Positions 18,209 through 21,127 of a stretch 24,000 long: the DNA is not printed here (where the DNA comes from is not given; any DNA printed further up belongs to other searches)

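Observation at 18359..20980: GlpX-like FBPase fold with substituted metal/catalytic residues fused to a long TPR-like region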

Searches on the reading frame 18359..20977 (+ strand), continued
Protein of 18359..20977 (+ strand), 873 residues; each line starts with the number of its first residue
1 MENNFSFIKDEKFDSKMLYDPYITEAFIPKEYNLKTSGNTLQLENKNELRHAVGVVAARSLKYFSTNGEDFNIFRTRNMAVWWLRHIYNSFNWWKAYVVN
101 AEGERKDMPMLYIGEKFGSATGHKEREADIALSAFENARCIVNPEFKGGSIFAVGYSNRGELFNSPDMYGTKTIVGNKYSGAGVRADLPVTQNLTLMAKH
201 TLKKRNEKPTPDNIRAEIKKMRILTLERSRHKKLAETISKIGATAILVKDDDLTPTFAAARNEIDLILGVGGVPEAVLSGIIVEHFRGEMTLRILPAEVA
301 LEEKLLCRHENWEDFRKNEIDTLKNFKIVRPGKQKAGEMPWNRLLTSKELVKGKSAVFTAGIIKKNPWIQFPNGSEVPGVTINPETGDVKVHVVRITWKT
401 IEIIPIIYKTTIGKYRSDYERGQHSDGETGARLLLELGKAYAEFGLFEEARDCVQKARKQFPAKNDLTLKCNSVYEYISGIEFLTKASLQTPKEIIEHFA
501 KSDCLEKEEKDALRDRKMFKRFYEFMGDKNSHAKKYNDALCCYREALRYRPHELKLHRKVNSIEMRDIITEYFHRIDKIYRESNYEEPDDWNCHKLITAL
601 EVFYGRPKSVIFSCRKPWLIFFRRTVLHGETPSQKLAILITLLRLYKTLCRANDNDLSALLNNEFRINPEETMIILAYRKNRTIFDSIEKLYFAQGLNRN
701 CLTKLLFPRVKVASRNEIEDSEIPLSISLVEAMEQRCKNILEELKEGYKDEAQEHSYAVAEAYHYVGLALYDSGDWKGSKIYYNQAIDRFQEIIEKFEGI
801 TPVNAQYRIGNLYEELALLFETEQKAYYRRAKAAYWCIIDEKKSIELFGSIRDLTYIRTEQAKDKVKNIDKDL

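Call 12: find_encoding_contigs(protein=P0079, flank=8000, max_places=2)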
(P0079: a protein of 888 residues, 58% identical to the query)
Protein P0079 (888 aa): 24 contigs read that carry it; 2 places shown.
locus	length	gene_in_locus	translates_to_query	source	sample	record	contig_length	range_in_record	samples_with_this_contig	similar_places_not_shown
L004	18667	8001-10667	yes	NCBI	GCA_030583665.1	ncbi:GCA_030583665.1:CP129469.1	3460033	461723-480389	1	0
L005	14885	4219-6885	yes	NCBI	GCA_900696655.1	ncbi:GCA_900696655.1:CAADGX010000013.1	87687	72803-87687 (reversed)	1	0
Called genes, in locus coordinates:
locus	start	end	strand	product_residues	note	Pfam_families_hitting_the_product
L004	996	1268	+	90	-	PF04986:Y2_Tnp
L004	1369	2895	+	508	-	PF13701:DDE_Tnp_1_4, PF01609:DDE_Tnp_1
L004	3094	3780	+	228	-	PF04986:Y2_Tnp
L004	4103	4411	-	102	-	-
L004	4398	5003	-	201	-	-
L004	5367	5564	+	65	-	-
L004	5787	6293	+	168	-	-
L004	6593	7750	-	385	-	-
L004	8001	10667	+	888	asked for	PF03320:FBPase_glpX, PF07719:TPR_2 (faint)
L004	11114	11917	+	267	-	PF00142:Fer4_NifH, PF01656:CbiA, PF02374:ArsA_ATPase, PF06564:CBP_BcsQ, PF09140:MipZ (faint), PF10609:ParA, PF13614:AAA_31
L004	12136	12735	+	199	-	-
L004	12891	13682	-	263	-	PF03099:BPL_LplA_LipB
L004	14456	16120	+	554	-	-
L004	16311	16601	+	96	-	PF00166:Cpn10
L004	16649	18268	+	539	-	PF00118:Cpn60_TCP1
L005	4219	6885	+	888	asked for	PF03320:FBPase_glpX, PF07719:TPR_2 (faint)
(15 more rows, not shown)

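Call 14: search_solved_structures(query=A1, max_evalue=0.01, show_alignments=3)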
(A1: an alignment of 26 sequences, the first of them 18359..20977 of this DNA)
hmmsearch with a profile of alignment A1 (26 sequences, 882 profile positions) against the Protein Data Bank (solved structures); distinct sequences matched with E-value up to 0.01: 16.
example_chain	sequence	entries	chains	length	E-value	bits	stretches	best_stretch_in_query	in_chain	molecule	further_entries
7js3_A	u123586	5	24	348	4.6e-30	107.3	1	81-370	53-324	Fructose-1,6-bisphosphatase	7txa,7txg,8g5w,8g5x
1ni9_A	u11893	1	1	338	1.4e-28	102.4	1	82-317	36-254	Protein glpX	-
3d1r_A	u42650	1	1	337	1.4e-28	102.4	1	82-317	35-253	Fructose-1,6-bisphosphatase class II glpX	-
2r8t_A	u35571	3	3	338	1.4e-28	102.3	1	82-317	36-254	Fructose-1,6-bisphosphatase class II glpX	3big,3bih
3roj_A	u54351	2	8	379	4.1e-26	94.2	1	82-296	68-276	D-fructose 1,6-bisphosphatase class 2/sedoheptulose 1,7-bisphosphatase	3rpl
5a5l_A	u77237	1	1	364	5.5e-25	90.5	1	83-329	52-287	D-FRUCTOSE 1,6-BISPHOSPHATASE CLASS 2/SEDOHEPTULOSE 1,7-BISPHOSPHATASE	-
6ayv_A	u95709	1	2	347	7.8e-23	83.4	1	83-310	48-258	Fructose-1,6-bisphosphatase class 2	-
6ayu_A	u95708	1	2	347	8.1e-23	83.3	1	83-310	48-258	Fructose-1,6-bisphosphatase class 2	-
6ayy_A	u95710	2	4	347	9.4e-23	83.1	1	83-310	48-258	Fructose-1,6-bisphosphatase class 2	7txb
9fpz_B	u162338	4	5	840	0.0039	18.2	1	531-572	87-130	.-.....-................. 15, NatA auxiliary subunit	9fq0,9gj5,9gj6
6c95_A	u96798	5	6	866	0.004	18.1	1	531-572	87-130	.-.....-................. 15, NatA auxiliary subunit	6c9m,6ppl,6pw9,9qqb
9f1b_DB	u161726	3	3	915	0.0044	18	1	531-572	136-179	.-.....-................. 15, NatA auxiliary subunit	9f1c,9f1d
6vfj_B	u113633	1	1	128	0.0044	18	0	530-577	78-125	I53_dn5B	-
6vfi_B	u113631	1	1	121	0.0069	17.3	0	530-560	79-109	O43_dn18B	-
1na0_A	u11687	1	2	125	0.0077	17.2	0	530-557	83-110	designed protein CTPR3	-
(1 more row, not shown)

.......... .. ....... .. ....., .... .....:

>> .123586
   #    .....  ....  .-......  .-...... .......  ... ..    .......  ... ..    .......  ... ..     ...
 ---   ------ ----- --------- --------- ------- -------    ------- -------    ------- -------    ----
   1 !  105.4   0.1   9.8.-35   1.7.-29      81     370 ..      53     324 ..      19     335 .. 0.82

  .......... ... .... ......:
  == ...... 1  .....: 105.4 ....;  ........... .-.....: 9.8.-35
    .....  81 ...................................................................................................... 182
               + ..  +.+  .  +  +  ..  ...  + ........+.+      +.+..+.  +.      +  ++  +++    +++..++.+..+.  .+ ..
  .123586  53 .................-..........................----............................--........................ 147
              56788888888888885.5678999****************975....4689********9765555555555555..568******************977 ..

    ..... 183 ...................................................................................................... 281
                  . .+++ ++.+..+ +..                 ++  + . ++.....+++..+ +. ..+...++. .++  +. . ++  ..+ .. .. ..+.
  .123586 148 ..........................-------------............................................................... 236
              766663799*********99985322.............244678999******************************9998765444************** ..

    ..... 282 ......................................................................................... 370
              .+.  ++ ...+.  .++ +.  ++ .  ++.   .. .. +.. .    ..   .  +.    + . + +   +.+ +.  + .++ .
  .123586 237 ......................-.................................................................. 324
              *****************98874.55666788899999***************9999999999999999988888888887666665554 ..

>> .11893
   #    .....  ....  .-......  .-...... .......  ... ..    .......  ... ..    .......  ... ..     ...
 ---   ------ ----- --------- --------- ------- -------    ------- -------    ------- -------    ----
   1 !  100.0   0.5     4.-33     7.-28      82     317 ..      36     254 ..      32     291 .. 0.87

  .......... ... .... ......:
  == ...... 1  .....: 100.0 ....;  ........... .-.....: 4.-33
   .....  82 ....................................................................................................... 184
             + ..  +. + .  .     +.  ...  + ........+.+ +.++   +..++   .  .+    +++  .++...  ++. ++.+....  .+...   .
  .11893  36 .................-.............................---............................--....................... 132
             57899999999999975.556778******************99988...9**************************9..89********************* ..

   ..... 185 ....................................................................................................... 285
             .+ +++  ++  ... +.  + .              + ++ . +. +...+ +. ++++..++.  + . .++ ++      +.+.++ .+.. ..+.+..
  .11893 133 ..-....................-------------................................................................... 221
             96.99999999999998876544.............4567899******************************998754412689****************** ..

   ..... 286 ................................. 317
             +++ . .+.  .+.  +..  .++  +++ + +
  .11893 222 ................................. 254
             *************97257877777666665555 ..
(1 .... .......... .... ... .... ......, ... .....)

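Call 29: search_protein_representatives(alignment_id=A1)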
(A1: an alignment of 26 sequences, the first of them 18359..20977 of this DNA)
Query: 26 sequences, 882 profile positions. Proteins with E-value up to 0.001 (for the whole library): 1657; up to 1e-10: 549; up to 1e-30: 28. The best 150 are listed.
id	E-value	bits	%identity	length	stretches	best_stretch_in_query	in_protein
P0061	0.0e+00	1543.2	-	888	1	3-879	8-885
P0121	0.0e+00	1089.9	-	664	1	225-879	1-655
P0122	2.8e-246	836.0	-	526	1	225-753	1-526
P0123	1.2e-107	377.2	-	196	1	2-194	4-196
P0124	4.2e-104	365.5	-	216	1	664-878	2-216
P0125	9.4e-87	308.1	-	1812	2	248-556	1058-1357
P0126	7.0e-83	295.3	-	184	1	478-661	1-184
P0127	1.6e-80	287.5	-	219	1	717-880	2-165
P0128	5.8e-66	239.3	-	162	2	171-253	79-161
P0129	9.9e-65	235.3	-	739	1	248-850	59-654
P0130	2.2e-59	217.5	-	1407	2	248-568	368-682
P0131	1.9e-58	214.5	-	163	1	367-527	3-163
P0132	2.5e-57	210.7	-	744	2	210-568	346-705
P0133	1.8e-56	207.9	-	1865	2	235-566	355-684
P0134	6.8e-56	206.0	-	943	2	240-566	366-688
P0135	3.0e-55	203.9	-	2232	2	239-570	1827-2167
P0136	3.0e-53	197.3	-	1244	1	131-588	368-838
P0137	3.1e-50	187.3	-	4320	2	236-569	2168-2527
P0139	1.0e-44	169.1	-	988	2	252-855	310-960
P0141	2.1e-44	168.0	-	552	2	45-209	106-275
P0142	3.7e-44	167.2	-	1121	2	46-251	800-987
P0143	8.8e-42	159.3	-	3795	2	248-551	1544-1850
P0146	2.2e-39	151.4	-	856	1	41-264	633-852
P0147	1.1e-35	139.2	-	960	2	57-610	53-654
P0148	4.1e-30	120.7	-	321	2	82-305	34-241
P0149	1.5e-29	118.8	-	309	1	82-313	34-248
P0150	2.5e-29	118.1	-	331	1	82-322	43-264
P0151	4.9e-29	117.1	-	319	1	83-313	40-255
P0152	2.2e-28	115.0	-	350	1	84-322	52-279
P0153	2.4e-28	114.8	-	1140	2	248-482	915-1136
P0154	6.6e-28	113.4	-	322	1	82-298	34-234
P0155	8.5e-28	113.1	-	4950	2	248-539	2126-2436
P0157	5.1e-27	110.5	-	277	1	281-539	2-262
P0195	5.6e-23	97.1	-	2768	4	55-244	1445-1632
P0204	5.5e-22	93.8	-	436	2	155-364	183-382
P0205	5.7e-22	93.8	-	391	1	102-299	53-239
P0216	4.4e-21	90.8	-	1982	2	251-531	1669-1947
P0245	2.3e-19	85.2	-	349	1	83-333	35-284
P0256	8.0e-19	83.4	-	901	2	53-475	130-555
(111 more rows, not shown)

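Call 31: search_protein_families(library=pfam, proteins=[P0125, P0129, P0130, P0132, P0134, P0136, P0139, P0147], max_evalue=0.001)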
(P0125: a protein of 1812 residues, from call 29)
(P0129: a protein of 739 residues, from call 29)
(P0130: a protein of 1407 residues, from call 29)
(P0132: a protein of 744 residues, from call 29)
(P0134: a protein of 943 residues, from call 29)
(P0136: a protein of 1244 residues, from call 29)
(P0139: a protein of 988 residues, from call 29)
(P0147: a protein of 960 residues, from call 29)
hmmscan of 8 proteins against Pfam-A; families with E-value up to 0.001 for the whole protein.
P0125 (1812 aa): 2 families
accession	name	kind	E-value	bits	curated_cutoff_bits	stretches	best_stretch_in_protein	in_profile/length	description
PF03320.18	FBPase_glpX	-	7.2e-53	179.9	27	2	840-1025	6-179/307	Bacterial fructose-1,6-bisphosphatase, glpX-encoded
PF00162.24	PGK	-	1.1e-12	48.1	27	1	1403-1602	174-360/379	Phosphoglycerate kinase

P0129 (739 aa): 1 family
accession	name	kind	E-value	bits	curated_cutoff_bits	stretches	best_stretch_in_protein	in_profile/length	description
PF03320.18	FBPase_glpX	-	3.5e-10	39.7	27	1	61-179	180-269/307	Bacterial fructose-1,6-bisphosphatase, glpX-encoded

P0130 (1407 aa): 2 families
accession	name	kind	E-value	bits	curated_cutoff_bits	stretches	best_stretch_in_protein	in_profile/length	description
PF03320.18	FBPase_glpX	-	3.1e-51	174.5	27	2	111-335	5-211/307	Bacterial fructose-1,6-bisphosphatase, glpX-encoded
PF01116.26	F_bP_aldolase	-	2.7e-18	66.9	25.5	2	1106-1275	131-267/277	Fructose-bisphosphate aldolase class-II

P0132 (744 aa): 6 families
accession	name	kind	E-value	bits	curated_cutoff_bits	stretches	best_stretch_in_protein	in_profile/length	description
PF03320.18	FBPase_glpX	-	7.9e-48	163.4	27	2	141-329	4-180/307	Bacterial fructose-1,6-bisphosphatase, glpX-encoded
PF07719.23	TPR_2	-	4.7e-05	23.6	27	0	668-694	8-34/34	Tetratricopeptide repeat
PF13424.12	TPR_12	-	7.8e-05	23.2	30.1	0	636-692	20-76/77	Tetratricopeptide repeat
PF13414.12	TPR_11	-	8.5e-05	22.6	26.8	0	668-700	1-33/42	TPR repeat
PF13181.12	TPR_8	-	8.8e-05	22.8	25.7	0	575-599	1-25/34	Tetratricopeptide repeat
PF13428.12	TPR_14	-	0.00033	21.5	23.5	0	675-698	15-38/44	Tetratricopeptide repeat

P0134 (943 aa): 3 families
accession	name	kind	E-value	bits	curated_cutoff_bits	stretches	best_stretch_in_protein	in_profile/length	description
PF03320.18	FBPase_glpX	-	1.3e-44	152.8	27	2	134-319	6-179/307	Bacterial fructose-1,6-bisphosphatase, glpX-encoded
PF00121.24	TIM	-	1.8e-05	24.8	20.1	0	732-786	84-138/245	Triosephosphate isomerase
PF00515.34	TPR_1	-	0.00042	20.5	27.8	1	652-679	7-34/34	Tetratricopeptide repeat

P0136 (1244 aa): 7 families
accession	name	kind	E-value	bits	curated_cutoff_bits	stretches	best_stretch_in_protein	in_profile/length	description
PF03320.18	FBPase_glpX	-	3.2e-31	108.8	27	2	353-470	61-177/307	Bacterial fructose-1,6-bisphosphatase, glpX-encoded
PF00515.34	TPR_1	-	7.1e-08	32.4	27.8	1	781-804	11-34/34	Tetratricopeptide repeat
PF07719.23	TPR_2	-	1.5e-06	28.3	27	0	773-804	3-34/34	Tetratricopeptide repeat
PF13181.12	TPR_8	-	2e-05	24.8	25.7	0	680-708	2-30/34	Tetratricopeptide repeat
PF13428.12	TPR_14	-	0.00025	21.9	23.5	0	680-705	2-27/44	Tetratricopeptide repeat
PF25062.1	ARM_TT21_N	-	0.0004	20.6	40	1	731-855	66-182/222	Tetratricopeptide repeat protein 21 N-terminal ARM repeat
PF25064.1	ARM_TT21_5th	-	0.0008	20.1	27.8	0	779-840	9-71/117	TT21 fifth ARM repeats domain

P0139 (988 aa): 1 family
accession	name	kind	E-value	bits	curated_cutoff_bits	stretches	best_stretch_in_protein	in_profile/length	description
PF03320.18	FBPase_glpX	-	0.00011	21.7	27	0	137-234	59-150/307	Bacterial fructose-1,6-bisphosphatase, glpX-encoded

P0147 (960 aa): 2 families
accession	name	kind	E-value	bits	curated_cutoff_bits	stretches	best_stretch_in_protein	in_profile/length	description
PF03320.18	FBPase_glpX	-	8.3e-14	51.6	27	1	97-247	50-182/307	Bacterial fructose-1,6-bisphosphatase, glpX-encoded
PF13424.12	TPR_12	-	0.00024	21.7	30.1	0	461-490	7-36/77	Tetratricopeptide repeat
